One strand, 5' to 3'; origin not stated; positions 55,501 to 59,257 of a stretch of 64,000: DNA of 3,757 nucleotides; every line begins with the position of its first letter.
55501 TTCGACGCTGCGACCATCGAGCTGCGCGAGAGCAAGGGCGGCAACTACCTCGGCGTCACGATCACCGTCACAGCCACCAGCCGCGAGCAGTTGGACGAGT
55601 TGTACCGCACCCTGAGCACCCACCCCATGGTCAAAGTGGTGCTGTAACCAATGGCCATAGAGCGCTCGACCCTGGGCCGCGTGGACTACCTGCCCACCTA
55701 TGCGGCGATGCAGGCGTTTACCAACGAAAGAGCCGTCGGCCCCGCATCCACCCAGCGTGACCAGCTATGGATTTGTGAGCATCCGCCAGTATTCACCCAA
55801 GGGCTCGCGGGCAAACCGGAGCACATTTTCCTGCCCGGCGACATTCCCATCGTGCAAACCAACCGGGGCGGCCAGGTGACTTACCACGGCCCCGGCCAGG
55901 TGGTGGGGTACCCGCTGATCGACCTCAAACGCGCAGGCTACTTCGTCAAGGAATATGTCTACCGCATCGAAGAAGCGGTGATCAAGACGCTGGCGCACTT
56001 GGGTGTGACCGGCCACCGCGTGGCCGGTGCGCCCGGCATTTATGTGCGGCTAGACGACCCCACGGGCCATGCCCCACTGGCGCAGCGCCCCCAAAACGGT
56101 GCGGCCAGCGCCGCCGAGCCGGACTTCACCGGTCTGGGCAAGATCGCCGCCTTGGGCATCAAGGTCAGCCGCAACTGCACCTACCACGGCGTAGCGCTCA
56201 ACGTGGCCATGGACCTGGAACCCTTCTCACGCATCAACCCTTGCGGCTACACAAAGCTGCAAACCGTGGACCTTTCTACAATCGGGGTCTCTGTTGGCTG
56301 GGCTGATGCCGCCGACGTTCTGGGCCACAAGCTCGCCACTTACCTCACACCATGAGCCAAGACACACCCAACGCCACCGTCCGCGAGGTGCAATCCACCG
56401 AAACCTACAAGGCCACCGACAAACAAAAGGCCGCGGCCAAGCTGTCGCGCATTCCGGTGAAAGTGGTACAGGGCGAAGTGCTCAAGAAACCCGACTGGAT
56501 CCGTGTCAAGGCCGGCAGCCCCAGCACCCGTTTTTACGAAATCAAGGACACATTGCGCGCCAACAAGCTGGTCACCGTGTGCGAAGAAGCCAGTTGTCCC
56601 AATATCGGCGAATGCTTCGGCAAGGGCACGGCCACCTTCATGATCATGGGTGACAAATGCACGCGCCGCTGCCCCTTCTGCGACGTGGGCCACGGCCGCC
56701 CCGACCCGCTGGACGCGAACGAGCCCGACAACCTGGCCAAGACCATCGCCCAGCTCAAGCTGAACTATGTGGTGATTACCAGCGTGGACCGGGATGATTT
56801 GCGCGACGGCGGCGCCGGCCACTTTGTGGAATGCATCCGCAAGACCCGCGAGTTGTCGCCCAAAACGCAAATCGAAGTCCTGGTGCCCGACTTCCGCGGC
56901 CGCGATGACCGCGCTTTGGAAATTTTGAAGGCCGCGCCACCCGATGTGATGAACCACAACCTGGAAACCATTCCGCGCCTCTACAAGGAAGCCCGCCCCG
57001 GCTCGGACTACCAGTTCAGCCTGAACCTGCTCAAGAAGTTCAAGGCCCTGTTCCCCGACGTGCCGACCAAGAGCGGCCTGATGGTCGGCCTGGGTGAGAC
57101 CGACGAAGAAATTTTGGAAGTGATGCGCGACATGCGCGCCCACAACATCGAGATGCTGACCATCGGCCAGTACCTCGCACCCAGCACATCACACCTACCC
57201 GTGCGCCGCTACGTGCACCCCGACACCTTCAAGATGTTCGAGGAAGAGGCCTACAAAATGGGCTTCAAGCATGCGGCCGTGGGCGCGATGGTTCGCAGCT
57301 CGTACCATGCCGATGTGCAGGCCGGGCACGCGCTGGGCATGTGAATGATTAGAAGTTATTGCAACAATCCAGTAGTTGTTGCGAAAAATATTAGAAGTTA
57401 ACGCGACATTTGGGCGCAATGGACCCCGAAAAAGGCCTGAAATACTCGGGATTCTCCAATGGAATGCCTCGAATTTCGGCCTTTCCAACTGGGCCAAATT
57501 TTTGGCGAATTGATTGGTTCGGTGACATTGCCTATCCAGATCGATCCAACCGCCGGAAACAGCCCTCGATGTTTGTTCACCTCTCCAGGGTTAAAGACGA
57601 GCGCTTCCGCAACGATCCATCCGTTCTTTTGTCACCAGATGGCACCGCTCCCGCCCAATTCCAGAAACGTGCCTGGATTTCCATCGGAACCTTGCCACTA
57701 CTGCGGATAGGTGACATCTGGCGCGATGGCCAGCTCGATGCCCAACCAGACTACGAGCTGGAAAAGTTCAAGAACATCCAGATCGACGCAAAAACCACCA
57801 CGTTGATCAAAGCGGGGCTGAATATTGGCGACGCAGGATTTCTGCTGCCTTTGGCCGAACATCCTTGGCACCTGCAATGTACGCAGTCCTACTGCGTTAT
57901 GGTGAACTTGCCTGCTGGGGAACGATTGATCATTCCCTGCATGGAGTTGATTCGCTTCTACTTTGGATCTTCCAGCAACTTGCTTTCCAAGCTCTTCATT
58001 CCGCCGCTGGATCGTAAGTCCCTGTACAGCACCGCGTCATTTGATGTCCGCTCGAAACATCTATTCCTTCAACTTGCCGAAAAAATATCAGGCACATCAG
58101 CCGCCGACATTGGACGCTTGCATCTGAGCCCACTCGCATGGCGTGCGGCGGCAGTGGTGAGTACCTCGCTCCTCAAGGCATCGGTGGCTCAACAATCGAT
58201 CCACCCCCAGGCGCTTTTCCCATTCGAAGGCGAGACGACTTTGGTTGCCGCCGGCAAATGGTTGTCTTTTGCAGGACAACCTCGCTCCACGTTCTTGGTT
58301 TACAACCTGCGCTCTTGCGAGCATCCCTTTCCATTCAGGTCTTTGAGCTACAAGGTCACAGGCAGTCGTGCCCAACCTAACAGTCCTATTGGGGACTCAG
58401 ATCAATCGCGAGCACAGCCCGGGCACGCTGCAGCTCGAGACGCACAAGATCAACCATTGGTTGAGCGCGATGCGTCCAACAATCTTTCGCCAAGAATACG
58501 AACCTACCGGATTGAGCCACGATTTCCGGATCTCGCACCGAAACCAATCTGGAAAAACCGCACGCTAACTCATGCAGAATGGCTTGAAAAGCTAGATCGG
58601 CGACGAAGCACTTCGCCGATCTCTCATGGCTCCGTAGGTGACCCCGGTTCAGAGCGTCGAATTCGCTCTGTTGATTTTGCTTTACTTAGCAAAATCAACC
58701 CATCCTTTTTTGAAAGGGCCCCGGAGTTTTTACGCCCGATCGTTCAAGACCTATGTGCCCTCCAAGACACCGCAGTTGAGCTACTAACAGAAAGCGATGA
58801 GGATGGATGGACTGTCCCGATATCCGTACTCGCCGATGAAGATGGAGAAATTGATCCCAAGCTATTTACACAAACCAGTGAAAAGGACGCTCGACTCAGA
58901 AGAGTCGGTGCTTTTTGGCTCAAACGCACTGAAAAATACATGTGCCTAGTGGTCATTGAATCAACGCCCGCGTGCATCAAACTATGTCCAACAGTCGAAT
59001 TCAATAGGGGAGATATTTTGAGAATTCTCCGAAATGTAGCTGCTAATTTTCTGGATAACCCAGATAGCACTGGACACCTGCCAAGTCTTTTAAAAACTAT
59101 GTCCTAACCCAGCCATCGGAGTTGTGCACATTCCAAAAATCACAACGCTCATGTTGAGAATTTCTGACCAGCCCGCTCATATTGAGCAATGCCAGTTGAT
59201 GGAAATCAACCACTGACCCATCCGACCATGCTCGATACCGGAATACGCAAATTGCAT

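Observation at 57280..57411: Tn7-like transposon end inserted in the last codons of lipA: candidate new attachment site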

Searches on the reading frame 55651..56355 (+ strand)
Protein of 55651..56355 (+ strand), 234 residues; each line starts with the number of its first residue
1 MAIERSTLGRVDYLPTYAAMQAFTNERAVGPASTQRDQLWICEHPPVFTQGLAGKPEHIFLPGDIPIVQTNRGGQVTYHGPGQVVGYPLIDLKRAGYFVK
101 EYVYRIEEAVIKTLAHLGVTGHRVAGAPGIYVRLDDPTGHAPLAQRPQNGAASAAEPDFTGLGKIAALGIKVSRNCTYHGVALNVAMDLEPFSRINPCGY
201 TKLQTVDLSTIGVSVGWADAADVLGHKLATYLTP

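Call 3: search_protein_families(library=pfam, proteins=[window:55651-56355:+], max_evalue=0.01)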
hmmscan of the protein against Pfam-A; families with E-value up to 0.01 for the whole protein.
window:55651-56355:+ (234 aa): 1 family
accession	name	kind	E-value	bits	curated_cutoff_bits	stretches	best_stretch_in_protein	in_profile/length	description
PF21948.1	LplA-B_cat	-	2.8e-29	102.9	27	1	16-208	5-178/200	Lipoyl protein ligase A/B catalytic domain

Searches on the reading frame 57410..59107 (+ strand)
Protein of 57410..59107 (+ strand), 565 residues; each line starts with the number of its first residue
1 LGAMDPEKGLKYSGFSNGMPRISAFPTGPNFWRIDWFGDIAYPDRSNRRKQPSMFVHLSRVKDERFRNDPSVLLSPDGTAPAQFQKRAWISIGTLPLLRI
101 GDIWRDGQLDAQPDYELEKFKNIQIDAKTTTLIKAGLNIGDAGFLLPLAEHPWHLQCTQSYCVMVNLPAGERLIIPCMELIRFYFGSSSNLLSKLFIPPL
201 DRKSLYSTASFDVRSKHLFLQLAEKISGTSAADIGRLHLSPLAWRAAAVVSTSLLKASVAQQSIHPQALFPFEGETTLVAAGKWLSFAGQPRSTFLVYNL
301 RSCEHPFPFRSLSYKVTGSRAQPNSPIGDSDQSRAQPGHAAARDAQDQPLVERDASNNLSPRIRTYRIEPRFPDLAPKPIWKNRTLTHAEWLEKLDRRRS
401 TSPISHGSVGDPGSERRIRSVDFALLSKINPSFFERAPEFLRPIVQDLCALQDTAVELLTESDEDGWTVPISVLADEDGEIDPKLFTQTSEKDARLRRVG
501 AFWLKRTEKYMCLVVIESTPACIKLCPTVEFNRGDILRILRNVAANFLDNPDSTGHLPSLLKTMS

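Call 3: search_protein_families(library=pfam, proteins=[window:57410-59107:+], max_evalue=0.01)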
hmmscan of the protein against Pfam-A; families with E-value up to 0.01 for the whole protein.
window:57410-59107:+ (565 aa): 0 families

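Call 5: search_protein_families(library=ncbifam, proteins=[window:57410-59107:+], max_evalue=0.01)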
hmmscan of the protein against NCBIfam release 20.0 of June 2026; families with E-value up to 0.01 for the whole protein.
window:57410-59107:+ (565 aa): 0 families

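Call 6: search_protein_families(library=padloc, proteins=[window:57410-59107:+], max_evalue=0.01)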
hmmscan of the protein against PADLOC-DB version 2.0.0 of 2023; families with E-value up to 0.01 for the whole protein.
window:57410-59107:+ (565 aa): 0 families

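Call 68: search_dna_similar(query=window:57419-59107:+, collection=plasmids, mode=protein, max_evalue=0.00001, max_rows=25)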
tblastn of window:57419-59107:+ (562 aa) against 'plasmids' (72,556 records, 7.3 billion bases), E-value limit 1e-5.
Records with a match: 6; places in all: 6; records where one place covers at least 80% of the query: 0.
Best place of each record, by identity: <60% 6.
By first word of the organism name: Xanthomonas 2; Deinococcus 1; Enterobacter 1; Klebsiella 1; Pantoea 1.
By predicted mobility (MOB-suite, as given by PLSDB): mobilizable 3; conjugative 2; non-mobilizable 1.
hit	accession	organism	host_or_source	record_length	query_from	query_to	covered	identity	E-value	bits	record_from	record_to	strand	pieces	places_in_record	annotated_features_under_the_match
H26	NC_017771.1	Deinococcus gobiensis I-0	-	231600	12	340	59%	23.7%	2e-6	59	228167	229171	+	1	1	hypothetical protein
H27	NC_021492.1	Enterobacter sp. R4-368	-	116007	82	321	43%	24.0%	2e-6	59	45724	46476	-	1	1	hypothetical protein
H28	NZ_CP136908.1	Klebsiella sp. w6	tissue sample,Breeding Pond Sediment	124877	82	321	43%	24.0%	2e-6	59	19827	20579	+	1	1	hypothetical protein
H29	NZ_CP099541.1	Pantoea stewartii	Oryza sativa,cell culture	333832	82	321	43%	24.0%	2e-6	59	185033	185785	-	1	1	hypothetical protein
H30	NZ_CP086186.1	Xanthomonas oryzae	Oryza sativa,monoisolate,rice leaf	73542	16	193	32%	30.8%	4e-10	71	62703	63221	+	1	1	record has no annotation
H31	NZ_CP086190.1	Xanthomonas oryzae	Oryza sativa,monoisolate,rice leaf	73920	16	193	32%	30.8%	4e-10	71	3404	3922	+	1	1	record has no annotation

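Call 70: get_annotated_region(hit=H27, flank=12000)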
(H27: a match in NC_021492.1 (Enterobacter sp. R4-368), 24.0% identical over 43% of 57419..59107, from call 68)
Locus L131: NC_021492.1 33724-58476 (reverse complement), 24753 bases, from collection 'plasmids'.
description: Enterobacter sp. R4-368 plasmid pENT01, complete sequence
organism: Enterobacter sp. R4-368 (NCBI taxid 1166130)
taxonomy: Bacteria; Pseudomonadota; Gammaproteobacteria; Enterobacterales; Enterobacteriaceae; Enterobacter; Enterobacter sp. R4-368
host: -; source: -; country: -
typing (MOB-suite, as given by PLSDB): conjugative; replicon rep_cluster_2268; relaxase MOBF; mating-pair formation MPF_F
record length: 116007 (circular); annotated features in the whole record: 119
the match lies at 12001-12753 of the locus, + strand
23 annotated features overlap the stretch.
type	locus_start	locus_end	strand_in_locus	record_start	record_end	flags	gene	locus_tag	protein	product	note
CDS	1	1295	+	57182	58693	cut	-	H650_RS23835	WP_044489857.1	hypothetical protein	-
CDS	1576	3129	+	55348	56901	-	-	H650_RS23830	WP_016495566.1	DUF262 domain-containing protein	-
CDS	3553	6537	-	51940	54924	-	-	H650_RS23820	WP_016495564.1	Tn3 family transposase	-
CDS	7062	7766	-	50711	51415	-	-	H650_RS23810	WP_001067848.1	IS6-like element IS26 family transposase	-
CDS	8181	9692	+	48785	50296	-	-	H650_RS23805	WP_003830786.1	MFS transporter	GO:0055085 - transmembrane transport [Evidence IEA]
CDS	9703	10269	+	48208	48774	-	-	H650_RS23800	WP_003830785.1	TetR/AcrR family transcriptional regulator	-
CDS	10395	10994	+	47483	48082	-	-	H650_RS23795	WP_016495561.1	recombinase family protein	GO:0006310 - DNA recombination [Evidence IEA]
CDS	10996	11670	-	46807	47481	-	-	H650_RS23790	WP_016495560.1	DNA methylase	-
CDS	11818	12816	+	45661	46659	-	-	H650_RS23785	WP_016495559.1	hypothetical protein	-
CDS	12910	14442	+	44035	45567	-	istA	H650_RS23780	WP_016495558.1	IS21-like element ISAav1 family transposase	-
CDS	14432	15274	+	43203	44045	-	istB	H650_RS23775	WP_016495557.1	IS21-like element ISAav1 family helper ATPase IstB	-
CDS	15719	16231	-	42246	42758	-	cysC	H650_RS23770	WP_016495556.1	adenylyl-sulfate kinase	GO:0006790 - sulfur compound metabolic process [Evidence IEA]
CDS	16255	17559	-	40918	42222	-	aroA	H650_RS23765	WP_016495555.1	3-phosphoshikimate 1-carboxyvinyltransferase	GO:0009423 - chorismate biosynthetic process [Evidence IEA]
CDS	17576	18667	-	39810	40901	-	-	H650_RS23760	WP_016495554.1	hypothetical protein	-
CDS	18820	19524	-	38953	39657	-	-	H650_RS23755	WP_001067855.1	IS6-like element IS26 family transposase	-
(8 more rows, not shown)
